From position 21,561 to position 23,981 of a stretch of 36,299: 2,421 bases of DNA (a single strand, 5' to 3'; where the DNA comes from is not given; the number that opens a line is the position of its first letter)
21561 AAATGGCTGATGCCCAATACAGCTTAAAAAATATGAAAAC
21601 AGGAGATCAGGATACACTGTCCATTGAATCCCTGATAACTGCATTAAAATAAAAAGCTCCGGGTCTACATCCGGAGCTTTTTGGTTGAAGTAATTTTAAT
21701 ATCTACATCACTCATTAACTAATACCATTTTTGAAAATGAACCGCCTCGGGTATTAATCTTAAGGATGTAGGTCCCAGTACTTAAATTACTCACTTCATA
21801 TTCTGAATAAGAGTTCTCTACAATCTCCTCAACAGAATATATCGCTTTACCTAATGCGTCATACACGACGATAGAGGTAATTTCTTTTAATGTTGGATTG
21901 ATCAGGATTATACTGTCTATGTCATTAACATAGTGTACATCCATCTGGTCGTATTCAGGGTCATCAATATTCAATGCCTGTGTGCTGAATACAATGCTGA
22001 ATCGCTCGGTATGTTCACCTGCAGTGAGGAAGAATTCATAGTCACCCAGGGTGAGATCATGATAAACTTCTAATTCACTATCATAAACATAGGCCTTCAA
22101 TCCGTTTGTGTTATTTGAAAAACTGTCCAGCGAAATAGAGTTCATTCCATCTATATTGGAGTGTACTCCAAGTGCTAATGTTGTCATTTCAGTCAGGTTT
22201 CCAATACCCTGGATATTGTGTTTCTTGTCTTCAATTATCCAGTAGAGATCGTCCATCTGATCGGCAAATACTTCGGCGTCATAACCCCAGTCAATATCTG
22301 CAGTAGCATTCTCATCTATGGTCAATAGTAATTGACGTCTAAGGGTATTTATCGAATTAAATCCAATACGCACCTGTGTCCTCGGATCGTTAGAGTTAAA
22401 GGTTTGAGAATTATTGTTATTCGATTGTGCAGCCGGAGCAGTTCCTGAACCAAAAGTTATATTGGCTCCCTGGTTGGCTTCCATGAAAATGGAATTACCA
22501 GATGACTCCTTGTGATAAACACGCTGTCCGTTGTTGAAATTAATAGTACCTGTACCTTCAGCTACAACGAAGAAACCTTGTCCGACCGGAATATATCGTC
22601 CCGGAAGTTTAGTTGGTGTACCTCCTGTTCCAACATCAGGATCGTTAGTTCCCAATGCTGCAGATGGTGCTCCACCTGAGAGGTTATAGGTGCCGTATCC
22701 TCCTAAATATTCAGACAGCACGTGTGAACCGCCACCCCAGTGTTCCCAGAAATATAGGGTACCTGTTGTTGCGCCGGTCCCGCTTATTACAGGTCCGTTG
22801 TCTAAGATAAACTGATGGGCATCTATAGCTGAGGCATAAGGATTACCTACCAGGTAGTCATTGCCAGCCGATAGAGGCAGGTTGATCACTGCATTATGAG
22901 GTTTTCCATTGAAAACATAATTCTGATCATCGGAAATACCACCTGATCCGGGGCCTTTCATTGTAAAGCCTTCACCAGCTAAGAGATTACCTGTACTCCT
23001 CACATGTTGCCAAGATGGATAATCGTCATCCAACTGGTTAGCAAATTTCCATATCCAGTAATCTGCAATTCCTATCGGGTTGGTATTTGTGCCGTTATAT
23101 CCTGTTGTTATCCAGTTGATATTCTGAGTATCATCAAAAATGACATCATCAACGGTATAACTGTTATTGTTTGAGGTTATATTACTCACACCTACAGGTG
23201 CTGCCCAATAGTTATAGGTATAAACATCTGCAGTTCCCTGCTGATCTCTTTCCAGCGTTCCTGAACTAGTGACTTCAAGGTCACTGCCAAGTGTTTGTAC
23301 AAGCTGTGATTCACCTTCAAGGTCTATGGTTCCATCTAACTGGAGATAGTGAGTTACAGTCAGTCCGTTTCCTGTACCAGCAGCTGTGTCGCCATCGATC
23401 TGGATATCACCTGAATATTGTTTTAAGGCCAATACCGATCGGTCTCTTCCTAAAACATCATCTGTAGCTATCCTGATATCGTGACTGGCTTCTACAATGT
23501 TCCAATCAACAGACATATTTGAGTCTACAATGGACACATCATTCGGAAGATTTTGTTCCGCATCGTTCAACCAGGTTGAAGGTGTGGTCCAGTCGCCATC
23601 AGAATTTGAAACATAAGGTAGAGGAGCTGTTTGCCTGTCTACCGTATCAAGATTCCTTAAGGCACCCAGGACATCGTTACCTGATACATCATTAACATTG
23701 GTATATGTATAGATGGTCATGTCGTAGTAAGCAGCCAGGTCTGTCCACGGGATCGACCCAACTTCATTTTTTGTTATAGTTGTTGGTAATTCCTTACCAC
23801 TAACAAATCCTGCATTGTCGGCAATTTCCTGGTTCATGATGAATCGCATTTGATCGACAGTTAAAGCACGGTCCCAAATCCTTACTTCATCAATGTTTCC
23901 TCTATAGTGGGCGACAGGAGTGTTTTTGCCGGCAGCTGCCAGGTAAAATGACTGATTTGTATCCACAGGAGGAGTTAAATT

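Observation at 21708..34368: Tandem giant paralogues with an unassigned modular architecture, the best candidate for a novel surface or secreted system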

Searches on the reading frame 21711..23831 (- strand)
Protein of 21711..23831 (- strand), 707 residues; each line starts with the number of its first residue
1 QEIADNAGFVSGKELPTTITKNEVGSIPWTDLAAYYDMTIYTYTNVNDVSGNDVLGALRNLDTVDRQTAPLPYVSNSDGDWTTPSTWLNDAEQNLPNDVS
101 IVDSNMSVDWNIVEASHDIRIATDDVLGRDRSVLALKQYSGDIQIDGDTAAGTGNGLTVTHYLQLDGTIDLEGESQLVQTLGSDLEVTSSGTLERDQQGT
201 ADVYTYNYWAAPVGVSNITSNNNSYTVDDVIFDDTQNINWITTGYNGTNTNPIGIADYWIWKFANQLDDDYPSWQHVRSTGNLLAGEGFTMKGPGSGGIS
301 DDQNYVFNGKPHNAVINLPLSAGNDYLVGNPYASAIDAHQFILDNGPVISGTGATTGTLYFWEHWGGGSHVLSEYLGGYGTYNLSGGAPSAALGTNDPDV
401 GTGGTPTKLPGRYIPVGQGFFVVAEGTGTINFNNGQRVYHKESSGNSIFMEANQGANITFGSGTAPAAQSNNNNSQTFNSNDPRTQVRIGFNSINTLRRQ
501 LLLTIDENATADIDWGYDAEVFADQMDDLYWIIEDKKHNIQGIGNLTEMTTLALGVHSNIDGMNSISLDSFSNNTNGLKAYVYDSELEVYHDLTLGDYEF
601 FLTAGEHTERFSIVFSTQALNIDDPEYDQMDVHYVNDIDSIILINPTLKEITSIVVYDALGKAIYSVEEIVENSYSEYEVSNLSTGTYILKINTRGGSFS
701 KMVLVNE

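Call 13: search_protein_families(library=pfam, proteins=[window:21942-23831:-], max_evalue=10)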
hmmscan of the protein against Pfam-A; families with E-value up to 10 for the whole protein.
window:21942-23831:- (630 aa): 1 family
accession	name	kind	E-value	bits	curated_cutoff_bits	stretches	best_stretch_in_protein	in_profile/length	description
PF20324.3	DUF6619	-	0.099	13.3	27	1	572-611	52-92/102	Family of unknown function (DUF6619)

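Call 14: search_protein_families(library=ncbifam, proteins=[window:21942-23831:-], max_evalue=10)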
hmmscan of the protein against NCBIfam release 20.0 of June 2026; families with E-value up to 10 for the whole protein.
window:21942-23831:- (630 aa): 0 families

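Call 16: find_homologous_proteins(query=window:21711-23831:-, max_evalue=0.00001)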
Query window:21711-23831:- (707 aa): 660 proteins with E <= 0.00001 among 8000 candidates; the best 120 are listed.
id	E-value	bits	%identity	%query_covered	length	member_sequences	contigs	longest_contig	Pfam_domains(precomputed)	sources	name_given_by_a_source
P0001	1.2e-268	912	60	100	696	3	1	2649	PF18962.8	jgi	jgi:hypothetical protein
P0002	6.4e-256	869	60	90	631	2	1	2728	PF18962.8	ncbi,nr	ncbi:MAG: T9SS type A sorting domain-containing protein, partial [Bacteroidia bacterium]|nr:T9SS typ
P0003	2.3e-252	858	55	100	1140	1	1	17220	PF26628.1,PF13385.14,PF18962.8,PF02210.32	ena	-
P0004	2.5e-252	858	57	100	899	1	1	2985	PF13385.14,PF18962.8,PF02210.32,PF00054.31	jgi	jgi:hypothetical protein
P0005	5.3e-251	853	56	100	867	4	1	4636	PF13385.14,PF02210.32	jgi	jgi:hypothetical protein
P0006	8.9e-248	843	69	77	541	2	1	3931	PF18962.8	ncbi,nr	ncbi:MAG: T9SS type A sorting domain-containing protein, partial [Bacteroidia bacterium]|nr:T9SS typ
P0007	1.7e-247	842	62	86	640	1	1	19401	PF18962.8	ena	-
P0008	1.9e-245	835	54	100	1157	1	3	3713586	PF26628.1,PF13385.14,PF18962.8,PF02210.32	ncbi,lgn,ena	-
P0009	9.0e-245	833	54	100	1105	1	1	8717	PF26628.1,PF13385.14,PF18962.8,PF02210.32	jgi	jgi:hypothetical protein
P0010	3.2e-244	831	55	100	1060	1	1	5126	PF13385.14,PF18962.8,PF02210.32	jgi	jgi:hypothetical protein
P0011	2.0e-242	825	56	100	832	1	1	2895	PF13385.14,PF18962.8,PF02210.32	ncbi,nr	ncbi:MAG: T9SS type A sorting domain-containing protein, partial [Winogradskyella sp.]|nr:T9SS type 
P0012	9.3e-241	819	54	100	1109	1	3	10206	PF26628.1,PF13385.14,PF18962.8,PF02210.32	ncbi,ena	-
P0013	1.2e-239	816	53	100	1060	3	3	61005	PF26628.1,PF13385.14,PF18962.8,PF02210.32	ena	-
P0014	1.5e-235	802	52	100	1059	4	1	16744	PF13385.14,PF18962.8,PF02210.32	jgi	jgi:hypothetical protein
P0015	3.3e-235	801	52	100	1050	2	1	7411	PF00354.25,PF13385.14,PF18962.8,PF02210.32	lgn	-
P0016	4.0e-235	801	53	100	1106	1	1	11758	PF26628.1,PF13385.14,PF18962.8,PF02210.32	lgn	-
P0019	2.7e-233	795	53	100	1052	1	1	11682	PF26628.1,PF13385.14,PF18962.8,PF02210.32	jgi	jgi:hypothetical protein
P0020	1.3e-232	792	54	100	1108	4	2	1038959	PF26628.1,PF13385.14,PF02210.32,PF00054.31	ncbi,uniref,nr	ncbi:LamG-like jellyroll fold domain-containing protein [Psychroserpens luteus]|uniref:LamG-like jel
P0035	6.1e-219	747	50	100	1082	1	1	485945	PF26628.1,PF13385.14,PF18962.8,PF02210.32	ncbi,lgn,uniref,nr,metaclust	ncbi:LamG-like jellyroll fold domain-containing protein [Winogradskyella thalassocola]|uniref:Por se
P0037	8.2e-218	744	52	100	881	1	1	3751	PF13385.14,PF18962.8,PF02210.32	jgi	-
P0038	2.0e-217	742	51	100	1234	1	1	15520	PF26628.1,PF13385.14,PF18962.8,PF02210.32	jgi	jgi:hypothetical protein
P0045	4.8e-215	734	49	100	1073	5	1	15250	PF26628.1,PF13385.14,PF18962.8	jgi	jgi:hypothetical protein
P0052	6.2e-213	727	49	100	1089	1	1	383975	PF26628.1,PF13385.14,PF18962.8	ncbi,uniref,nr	ncbi:LamG-like jellyroll fold domain-containing protein [Winogradskyella costae]|uniref:LamG-like je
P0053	6.7e-213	727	48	100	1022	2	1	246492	PF26628.1,PF13385.14,PF18962.8,PF02210.32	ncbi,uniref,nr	ncbi:hypothetical protein ADIWIN_1564 [Winogradskyella psychrotolerans RS-3]|uniref:LamG-like jellyr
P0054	7.2e-213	727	49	100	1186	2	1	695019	PF26628.1,PF13385.14,PF02210.32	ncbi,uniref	ncbi:T9SS type A sorting domain-containing protein [Seonamhaeicola sp. NFXS20]|uniref:LamG-like jell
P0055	8.9e-213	727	49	100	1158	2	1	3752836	PF26628.1,PF13385.14,PF18962.8,PF02210.32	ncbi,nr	ncbi:hypothetical protein BWZ22_13065 [Seonamhaeicola sp. S2-3]|nr:hypothetical protein BWZ22_13065 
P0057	2.4e-212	725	52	100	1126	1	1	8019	PF26628.1,PF13385.14,PF18962.8,PF02210.32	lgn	-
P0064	1.1e-209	717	48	100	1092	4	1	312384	PF26628.1,PF13385.14,PF18962.8,PF02210.32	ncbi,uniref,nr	ncbi:LamG-like jellyroll fold domain-containing protein [Winogradskyella ludwigii]|uniref:LamG-like 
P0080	3.2e-201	689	50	99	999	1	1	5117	PF26628.1,PF13385.14,PF18962.8,PF02210.32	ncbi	-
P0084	5.3e-200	685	87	49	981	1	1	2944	PF26628.1,PF13385.14,PF02210.32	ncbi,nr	ncbi:MAG: LamG domain-containing protein, partial [Bacteroidia bacterium]|nr:LamG domain-containing 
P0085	1.7e-199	683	47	100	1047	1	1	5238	PF07953.21,PF26628.1,PF13385.14,PF18962.8,PF02210.32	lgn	-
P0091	9.4e-197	674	46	100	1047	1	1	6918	PF26628.1,PF13385.14,PF18962.8,PF02210.32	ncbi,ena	-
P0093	2.4e-196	673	49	98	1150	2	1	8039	PF26628.1,PF13385.14,PF18962.8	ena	-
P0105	3.5e-192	659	47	100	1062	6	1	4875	PF26628.1,PF00354.25,PF13385.14,PF02210.32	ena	-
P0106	3.6e-192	659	47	100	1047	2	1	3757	PF26628.1,PF13385.14,PF18962.8,PF02210.32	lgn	-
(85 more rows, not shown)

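Call 37: predict_structure(alignment_id=A2)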
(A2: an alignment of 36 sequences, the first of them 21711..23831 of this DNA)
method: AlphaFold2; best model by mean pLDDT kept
length: 707 residues; sequences in the alignment: 36
mean_pLDDT: 75.5   pTM: 0.69
mean pLDDT of the five models: 75.5, 74.4, 72.3, 66.5, 61.3
residues with pLDDT >= 90: 172; 70-90: 322; 50-70: 120; < 50: 93
segments of 3 or more residues with pLDDT < 50: 1-20, 63-69, 246-249, 366-376, 397-405, 450-480, 623-626
pLDDT, mean of each block of 10 residues (from residue 1): 39 45 59 66 67 70 46 91 90 81 76 94 88 92 89 89 92 90 84 77 58 77 79 78 54 60 62 57 80 54 76 82 83 90 79 80 52 53 89 53 53 82 85 90 58 33 26 34 87 84 93 90 83 93 91 93 90 87 91 90 92 88 52 87 85 86 84 86 85 81 81
secondary structure, 60 per line:
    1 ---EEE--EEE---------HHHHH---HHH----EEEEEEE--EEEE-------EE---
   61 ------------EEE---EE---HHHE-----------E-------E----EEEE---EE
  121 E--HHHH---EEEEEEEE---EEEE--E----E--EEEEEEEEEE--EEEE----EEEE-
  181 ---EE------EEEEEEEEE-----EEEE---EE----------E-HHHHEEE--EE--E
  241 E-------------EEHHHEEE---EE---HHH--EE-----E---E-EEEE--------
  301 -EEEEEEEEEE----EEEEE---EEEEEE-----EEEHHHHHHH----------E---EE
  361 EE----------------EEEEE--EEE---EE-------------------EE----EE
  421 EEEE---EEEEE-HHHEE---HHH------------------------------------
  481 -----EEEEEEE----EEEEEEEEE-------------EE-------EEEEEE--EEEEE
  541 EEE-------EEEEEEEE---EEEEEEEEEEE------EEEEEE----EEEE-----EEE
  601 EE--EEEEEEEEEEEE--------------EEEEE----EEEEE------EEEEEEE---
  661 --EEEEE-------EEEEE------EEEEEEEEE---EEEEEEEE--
elements in order (helices of 4 or more, strands of 3 or more residues): E4-6 E9-11 H21-25 E36-42 E45-48 E73-75 E112-115 E119-121 H124-127 E131-138 E142-145 E156-165 E168-171 E176-179 E192-200 E206-209 H227-230 E231-233 E260-262 E289-292 E302-311 E316-320 E324-329 E335-337 H338-344 E359-362 E379-383 E386-388 E419-424 E428-432 E486-492 E497-505 E528-533 E536-543 E551-558 E562-572 E579-584 E589-592 E598-602 E605-616 E631-635 E640-644 E651-657 E663-667 E675-679 E686-694 E698-705
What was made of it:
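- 21945..22994 (-): P1 RemA/RemZ-like region (aa 1755-2104): β domain A (motifs GNPYASA, YFWEHW, GQGFFV; 83% identical between P1 and P2), a disordered linker, then β-sandwich B. P2 equivalent: aa 1500-1867 = 28768-29871. Model in call 37.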

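Call 39: fold_search(model_id=the predicted structure, library=pdb)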
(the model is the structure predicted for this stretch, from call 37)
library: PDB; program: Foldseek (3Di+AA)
matches with E <= 10: 1368; with E <= 0.001: 1
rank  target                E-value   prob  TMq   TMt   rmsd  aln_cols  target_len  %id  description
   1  7ptp_A                8.6e-05  0.44  0.09  0.09  26.9       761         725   10  In-situ structure of pentameric S-layer protein (released 2021-12-15)
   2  7c7u_B                2.0e-03  0.30  0.09  0.11  24.6       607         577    9  Biofilm associated protein - BSP domain (released 2021-05-12)
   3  9x1i_A                2.2e-03  0.35  0.10  0.07  28.5       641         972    7  Structure of endo-beta-N-acetylglucosaminidase HS (released 2026-03-18)
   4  8d6a_B                7.1e-03  0.25  0.11  0.17  21.2       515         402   10  Cryo-EM structure of human LIF signaling complex: model containing the interaction core region (released 2023-03-29)
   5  6vwj_B                1.5e-02  0.66  0.10  0.13  20.4       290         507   13  Leg region of the closed conformation of the human type 1 insulin-like growth factor receptor ectodomain in complex wi (released 2020-05-13)
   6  7c7u_A                1.8e-02  0.96  0.09  0.11  15.0       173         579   10  Biofilm associated protein - BSP domain (released 2021-05-12)
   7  8qb1_A                2.1e-02  1.00  0.10  0.68   2.7        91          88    9  C-terminal domain of mirolase from Tannerella forsythia (released 2024-02-28)
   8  4r2g_Q                2.2e-02  0.23  0.08  0.16  17.9       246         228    9  Crystal Structure of PGT124 Fab bound to HIV-1 JRCSF gp120 core and to CD4 (released 2014-10-08)
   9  7t0o_M                2.5e-02  0.20  0.10  0.16  23.0       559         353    8  cryoEM reconstruction of the HIV gp140 in complex with the extracellular domains of CD4 and the adnectin domain of Com (released 2022-01-12)
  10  4dwh_C                3.2e-02  0.60  0.09  0.26  17.3       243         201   10  Structure of the major type 1 pilus subunit FIMA bound to the FIMC (2.5 A resolution) (released 2012-05-30)
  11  7jrl                  3.4e-02  0.30  0.08  0.12  31.3       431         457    9  The structure of CBM51-2 in complex with GlcNAc and INT domains from Clostridium perfringens ZmpB (released 2021-02-03)
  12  7t0r_A                3.4e-02  0.14  0.09  0.16  23.4       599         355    8  Crystal structure of the anti-CD4 adnectin 6940_B01 as a complex with the extracellular domains of CD4 and ibalizumab  (released 2022-01-12)
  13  4g5a_A                3.9e-02  1.00  0.10  0.64   2.5        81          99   14  Crystal structure of a putative member of duf 3244 protein family (BT_1867) from Bacteroides thetaiotaomicron VPI-5482 (released 2012-09-19)
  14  2wan                  4.6e-02  0.33  0.09  0.08  20.9       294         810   12  Pullulanase from Bacillus acidopullulyticus (released 2009-05-05)
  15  7jrm                  4.6e-02  0.30  0.08  0.12  32.6       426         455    8  The structure of CBM51-2 and INT domains from Clostridium perfringens ZmpB (released 2021-02-03)
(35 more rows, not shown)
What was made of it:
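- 21711..21944 (-): P1 T9SS type-A C-terminal sorting domain (aa 2105-2182). P2 equivalent: aa 1868-1949 = 28522-28767. The model's CTD superposes on the solved CTDs of mirolase and NucA (TM 0.68-0.76, prob 1.00; call 39).
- On T9SS type-A cargo: The modelled CTD superposes on the mirolase and NucA CTDs with TM 0.68-0.76 (call 39).
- The model's CTD superposes on solved T9SS CTDs (call 39). The top, non-significant PDB match of the C-module is an S-layer protein (call 39).
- Tried and rejected: The S-layer, BSP and ENGase hits have TM about 0.1 and were rejected (call 39).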

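Call 48: search_solved_structures(query=A2, max_evalue=0.01, show_alignments=1)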
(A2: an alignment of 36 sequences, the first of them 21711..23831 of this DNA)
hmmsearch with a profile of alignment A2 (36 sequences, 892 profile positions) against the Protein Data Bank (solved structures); distinct sequences matched with E-value up to 0.01: 14.
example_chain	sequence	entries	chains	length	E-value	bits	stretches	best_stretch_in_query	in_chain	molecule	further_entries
8gl8_D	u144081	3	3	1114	2.2e-59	204.8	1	478-890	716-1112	RemZ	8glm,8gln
8gl6_D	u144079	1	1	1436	2e-48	168.6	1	481-891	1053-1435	RemA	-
4qvs_A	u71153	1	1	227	3.3e-14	55.3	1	33-193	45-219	S-layer domain-containing protein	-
5hon_A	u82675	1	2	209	3.3e-07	32.2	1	111-192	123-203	Extracellular arabinanase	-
4dqa_A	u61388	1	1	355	5.9e-06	28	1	106-194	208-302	uncharacterized protein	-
8sl1_A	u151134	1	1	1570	3.8e-05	25.3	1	52-192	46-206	Pappalysin-2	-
3flp_A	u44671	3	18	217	0.00021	22.9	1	77-195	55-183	SAP-like pentraxin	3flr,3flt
8glk_D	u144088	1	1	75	0.00088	20.8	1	839-892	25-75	Endonuclease I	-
7y5q_A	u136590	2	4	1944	0.0012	20.4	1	33-192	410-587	Maltose/maltodextrin-binding periplasmic protein,Pappalysin-1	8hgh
8hgg_C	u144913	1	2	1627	0.0015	20.1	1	34-192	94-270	Pappalysin-1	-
7y5n_C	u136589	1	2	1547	0.0017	19.9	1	34-192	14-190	Pappalysin-1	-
8a7d_C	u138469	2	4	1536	0.0017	19.9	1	34-192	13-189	Pappalysin-1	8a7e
7ufg_A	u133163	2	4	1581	0.0017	19.9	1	34-192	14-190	Pappalysin-1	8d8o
2erf_A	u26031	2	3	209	0.0093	17.4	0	65-180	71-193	Thrombospondin-1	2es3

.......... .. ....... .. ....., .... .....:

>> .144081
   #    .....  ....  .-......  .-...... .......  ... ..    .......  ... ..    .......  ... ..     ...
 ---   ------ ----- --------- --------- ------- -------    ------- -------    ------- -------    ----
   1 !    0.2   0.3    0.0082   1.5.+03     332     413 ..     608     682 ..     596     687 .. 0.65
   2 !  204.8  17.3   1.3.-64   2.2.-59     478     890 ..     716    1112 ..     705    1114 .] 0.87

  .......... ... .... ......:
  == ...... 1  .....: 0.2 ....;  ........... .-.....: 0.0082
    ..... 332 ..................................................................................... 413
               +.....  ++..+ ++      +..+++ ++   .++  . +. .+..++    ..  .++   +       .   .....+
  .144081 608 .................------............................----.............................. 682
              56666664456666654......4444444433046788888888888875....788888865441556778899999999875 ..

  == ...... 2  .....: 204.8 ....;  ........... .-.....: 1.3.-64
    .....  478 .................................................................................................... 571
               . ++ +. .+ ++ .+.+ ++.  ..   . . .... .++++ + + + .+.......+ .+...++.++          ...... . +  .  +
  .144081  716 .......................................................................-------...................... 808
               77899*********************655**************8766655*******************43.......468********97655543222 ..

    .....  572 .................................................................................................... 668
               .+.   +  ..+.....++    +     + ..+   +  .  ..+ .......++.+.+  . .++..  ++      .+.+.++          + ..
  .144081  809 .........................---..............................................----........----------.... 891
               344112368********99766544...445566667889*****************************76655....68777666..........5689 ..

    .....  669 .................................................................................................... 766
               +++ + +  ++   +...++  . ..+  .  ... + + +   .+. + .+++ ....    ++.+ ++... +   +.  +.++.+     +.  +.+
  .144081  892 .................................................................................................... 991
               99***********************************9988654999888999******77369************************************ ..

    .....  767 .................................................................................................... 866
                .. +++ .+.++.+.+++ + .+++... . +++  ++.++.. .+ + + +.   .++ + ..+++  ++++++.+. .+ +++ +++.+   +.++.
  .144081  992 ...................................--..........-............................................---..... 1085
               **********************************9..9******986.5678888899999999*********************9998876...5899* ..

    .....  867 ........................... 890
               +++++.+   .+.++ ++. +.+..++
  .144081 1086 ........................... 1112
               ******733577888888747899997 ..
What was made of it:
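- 21945..22994 (-): Profile against PDB sequences: RemZ E 2e-59, RemA E 2e-48 (call 48).
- On RemA/RemZ adhesin family: The profile of alignment A2 hits RemZ at E 2e-59 (716-1112) and RemA at E 2e-48 (1053-1435) (call 48).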

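Call 54: search_protein_representatives(protein=window:21711-23621:-)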
Query: 637 residues. Proteins with E-value up to 0.001 (for the whole library): 3751; up to 1e-10: 2460; up to 1e-30: 833. The best 150 are listed.
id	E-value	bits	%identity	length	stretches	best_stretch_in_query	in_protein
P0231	6.3e-244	828.0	62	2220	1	1-635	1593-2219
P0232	7.7e-216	735.2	57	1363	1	1-635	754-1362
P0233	3.7e-211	719.7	57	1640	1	1-635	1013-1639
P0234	8.3e-206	702.0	59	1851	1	1-635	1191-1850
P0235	5.1e-197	673.0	53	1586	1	1-636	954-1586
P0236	1.7e-195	667.9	54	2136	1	1-635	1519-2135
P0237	1.3e-194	665.1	54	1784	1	1-635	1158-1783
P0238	1.6e-194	664.8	53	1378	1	1-634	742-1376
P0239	9.9e-194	662.1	56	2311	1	1-635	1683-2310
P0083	1.0e-184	632.4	51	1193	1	1-635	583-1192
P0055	3.3e-184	630.7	50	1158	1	1-635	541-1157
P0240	1.5e-183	628.5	53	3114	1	1-635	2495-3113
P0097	4.7e-178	610.4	50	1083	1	1-635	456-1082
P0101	6.0e-178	610.0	51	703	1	1-635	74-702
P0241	8.7e-177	606.2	53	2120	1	1-635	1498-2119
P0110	1.6e-165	568.9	49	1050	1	1-635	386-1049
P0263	1.9e-151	522.4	44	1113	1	1-635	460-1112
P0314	6.7e-114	398.4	44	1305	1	1-627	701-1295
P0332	6.6e-111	388.5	41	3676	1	1-634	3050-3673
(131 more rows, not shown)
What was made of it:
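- The C-module is always C-terminal, in proteins of 700-3676 aa, across 3751 clusters (call 54).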
